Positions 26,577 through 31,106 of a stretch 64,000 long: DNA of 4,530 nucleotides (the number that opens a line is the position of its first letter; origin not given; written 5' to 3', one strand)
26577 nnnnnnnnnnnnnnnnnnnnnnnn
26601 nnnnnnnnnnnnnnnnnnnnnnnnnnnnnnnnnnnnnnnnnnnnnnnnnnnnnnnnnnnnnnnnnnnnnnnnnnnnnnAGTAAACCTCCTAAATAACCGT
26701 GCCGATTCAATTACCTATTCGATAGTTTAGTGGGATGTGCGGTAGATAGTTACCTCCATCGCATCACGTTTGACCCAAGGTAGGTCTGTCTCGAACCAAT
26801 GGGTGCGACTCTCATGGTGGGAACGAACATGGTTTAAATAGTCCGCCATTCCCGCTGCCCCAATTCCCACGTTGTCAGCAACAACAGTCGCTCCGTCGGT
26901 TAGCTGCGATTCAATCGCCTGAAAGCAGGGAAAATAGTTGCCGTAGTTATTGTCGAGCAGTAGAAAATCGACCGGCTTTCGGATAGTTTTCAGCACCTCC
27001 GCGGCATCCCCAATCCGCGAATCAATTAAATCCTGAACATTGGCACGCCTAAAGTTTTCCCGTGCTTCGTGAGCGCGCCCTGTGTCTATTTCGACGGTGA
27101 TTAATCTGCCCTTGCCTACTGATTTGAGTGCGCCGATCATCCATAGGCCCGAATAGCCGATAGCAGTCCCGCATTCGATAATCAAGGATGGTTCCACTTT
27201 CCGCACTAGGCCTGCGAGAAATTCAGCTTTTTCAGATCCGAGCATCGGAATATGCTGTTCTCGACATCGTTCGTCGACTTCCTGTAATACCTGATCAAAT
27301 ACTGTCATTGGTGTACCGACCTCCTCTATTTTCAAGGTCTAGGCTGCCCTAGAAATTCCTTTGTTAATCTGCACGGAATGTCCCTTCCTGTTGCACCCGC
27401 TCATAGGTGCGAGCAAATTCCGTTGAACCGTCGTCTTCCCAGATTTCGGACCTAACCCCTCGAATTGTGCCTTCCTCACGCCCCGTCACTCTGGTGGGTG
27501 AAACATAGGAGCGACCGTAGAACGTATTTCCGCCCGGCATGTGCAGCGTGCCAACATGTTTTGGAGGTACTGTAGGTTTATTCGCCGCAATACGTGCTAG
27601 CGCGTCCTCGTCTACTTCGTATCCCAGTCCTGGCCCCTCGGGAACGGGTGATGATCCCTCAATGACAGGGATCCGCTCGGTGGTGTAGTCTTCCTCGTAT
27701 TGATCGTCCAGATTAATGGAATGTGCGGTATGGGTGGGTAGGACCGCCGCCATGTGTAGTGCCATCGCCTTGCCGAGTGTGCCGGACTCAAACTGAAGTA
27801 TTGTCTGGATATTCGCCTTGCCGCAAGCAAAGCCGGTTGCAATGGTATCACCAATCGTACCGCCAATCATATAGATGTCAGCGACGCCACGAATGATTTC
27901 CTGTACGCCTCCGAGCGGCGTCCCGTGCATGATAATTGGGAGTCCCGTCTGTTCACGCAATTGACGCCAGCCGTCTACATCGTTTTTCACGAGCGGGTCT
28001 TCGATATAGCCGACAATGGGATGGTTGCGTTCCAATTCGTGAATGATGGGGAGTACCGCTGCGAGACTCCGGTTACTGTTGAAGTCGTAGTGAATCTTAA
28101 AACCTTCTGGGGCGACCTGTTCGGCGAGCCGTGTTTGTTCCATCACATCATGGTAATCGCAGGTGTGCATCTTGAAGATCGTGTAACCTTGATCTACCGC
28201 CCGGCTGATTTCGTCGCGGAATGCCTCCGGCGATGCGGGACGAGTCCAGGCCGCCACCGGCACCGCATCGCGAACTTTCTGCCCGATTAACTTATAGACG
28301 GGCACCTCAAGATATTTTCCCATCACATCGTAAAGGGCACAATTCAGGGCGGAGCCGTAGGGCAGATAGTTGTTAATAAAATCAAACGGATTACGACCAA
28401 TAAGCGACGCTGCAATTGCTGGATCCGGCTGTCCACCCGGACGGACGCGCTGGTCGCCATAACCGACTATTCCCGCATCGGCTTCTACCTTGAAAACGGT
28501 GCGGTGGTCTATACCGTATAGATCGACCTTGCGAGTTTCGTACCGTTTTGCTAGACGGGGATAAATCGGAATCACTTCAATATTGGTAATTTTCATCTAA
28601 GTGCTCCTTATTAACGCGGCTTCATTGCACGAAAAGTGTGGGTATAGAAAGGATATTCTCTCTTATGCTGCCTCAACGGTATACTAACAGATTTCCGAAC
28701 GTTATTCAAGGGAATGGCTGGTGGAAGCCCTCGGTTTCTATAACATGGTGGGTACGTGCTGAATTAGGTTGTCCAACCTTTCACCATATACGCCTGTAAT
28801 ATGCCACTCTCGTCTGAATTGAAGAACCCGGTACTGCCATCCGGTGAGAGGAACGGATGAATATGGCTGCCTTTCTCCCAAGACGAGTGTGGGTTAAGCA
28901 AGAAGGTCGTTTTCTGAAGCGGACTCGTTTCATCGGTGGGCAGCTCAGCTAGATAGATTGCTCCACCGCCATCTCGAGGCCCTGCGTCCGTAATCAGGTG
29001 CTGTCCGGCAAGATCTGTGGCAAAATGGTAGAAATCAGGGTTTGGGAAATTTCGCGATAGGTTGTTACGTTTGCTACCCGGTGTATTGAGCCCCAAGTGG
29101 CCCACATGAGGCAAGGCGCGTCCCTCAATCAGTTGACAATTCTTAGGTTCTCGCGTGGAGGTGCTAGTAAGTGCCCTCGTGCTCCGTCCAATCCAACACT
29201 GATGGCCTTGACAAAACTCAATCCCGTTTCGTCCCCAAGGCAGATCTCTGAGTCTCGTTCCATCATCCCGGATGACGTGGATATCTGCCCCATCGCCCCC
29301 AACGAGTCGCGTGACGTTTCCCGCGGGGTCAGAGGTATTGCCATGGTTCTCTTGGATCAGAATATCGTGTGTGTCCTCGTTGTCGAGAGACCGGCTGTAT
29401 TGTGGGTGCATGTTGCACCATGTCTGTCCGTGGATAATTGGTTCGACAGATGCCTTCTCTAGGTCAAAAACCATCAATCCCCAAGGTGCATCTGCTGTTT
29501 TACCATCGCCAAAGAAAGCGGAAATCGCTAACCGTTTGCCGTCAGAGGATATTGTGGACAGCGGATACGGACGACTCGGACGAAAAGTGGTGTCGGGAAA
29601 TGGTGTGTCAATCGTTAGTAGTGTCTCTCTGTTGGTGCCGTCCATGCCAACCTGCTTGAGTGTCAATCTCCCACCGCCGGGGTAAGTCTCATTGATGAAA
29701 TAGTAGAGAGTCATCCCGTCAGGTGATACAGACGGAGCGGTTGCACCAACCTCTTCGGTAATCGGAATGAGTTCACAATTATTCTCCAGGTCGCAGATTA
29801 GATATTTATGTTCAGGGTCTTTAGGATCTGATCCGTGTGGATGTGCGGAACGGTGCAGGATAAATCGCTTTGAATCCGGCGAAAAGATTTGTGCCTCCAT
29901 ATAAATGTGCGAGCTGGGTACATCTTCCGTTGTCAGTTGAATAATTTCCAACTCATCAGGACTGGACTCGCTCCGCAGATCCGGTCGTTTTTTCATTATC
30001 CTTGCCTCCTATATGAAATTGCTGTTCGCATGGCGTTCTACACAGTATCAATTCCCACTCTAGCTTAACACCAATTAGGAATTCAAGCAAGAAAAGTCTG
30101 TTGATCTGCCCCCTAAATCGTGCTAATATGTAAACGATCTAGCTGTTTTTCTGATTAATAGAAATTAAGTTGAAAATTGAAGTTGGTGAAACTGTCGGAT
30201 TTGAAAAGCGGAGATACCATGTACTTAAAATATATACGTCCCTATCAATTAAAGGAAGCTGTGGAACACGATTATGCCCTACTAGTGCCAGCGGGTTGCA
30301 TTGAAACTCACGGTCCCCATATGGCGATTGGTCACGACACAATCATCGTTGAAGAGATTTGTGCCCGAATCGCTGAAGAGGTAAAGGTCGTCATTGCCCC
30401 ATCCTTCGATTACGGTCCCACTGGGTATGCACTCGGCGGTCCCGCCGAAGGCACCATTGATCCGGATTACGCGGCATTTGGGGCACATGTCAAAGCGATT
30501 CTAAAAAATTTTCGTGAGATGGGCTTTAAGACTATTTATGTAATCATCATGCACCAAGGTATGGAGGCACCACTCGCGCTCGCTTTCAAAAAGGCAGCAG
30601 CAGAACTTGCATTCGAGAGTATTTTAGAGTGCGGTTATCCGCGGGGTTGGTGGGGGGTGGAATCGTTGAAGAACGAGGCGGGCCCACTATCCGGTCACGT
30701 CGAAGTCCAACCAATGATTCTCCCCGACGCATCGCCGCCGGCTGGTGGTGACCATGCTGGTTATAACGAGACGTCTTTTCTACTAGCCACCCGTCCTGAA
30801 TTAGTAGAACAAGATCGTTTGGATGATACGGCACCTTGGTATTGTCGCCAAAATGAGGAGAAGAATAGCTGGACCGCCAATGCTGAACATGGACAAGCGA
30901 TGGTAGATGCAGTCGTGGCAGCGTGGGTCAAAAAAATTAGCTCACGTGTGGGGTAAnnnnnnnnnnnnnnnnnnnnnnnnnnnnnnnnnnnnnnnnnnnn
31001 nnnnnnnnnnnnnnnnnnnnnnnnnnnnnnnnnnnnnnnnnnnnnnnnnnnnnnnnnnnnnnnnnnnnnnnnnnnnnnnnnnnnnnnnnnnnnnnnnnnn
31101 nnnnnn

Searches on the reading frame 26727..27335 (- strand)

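Call 11: search_protein_families(library=pfam, proteins=[window:26727-27335:-], max_evalue=0.0001)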
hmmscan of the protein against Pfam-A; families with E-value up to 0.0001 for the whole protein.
window:26727-27335:- (202 aa): 3 families
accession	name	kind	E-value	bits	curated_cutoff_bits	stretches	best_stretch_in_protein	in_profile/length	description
PF13578.12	Methyltransf_24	-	1.2e-13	52.3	26.3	1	53-156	1-105/105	Methyltransferase domain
PF01596.23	Methyltransf_3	-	2e-12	47.3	22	1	29-156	25-155/204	O-methyltransferase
PF04989.18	RMNT_CmcI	-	2.1e-05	24.8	23.2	1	43-105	27-91/206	Rhamnosyl O-methyltransferase/CmcI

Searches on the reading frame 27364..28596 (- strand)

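Call 11: search_protein_families(library=pfam, proteins=[window:27364-28596:-], max_evalue=0.0001)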
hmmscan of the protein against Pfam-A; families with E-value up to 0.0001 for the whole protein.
window:27364-28596:- (410 aa): 2 families
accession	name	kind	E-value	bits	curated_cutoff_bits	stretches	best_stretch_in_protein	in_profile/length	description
PF13378.12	MR_MLE_C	-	3.2e-22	79.8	29.4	1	126-332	2-219/219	Enolase C-terminal domain-like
PF02746.21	MR_MLE_N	-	3.2e-05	24.6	22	0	82-105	94-117/117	Mandelate racemase / muconate lactonizing enzyme, N-terminal domain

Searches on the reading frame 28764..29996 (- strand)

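Call 11: search_protein_families(library=pfam, proteins=[window:28764-29996:-], max_evalue=0.0001)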
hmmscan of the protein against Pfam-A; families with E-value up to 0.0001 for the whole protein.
window:28764-29996:- (410 aa): 1 family
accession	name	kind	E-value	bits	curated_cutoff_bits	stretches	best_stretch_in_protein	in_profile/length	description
PF07676.18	PD40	-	1.7e-08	34.6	20.9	0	79-103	4-29/38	WD40-like Beta Propeller Repeat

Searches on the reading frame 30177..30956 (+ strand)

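Call 11: search_protein_families(library=pfam, proteins=[window:30177-30956:+], max_evalue=0.0001)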
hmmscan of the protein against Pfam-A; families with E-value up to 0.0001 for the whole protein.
window:30177-30956:+ (259 aa): 1 family
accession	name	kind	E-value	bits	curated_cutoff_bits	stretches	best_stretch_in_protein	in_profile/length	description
PF02633.19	Creatininase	-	8.4e-36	124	31.3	1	24-253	7-237/238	Creatinine amidohydrolase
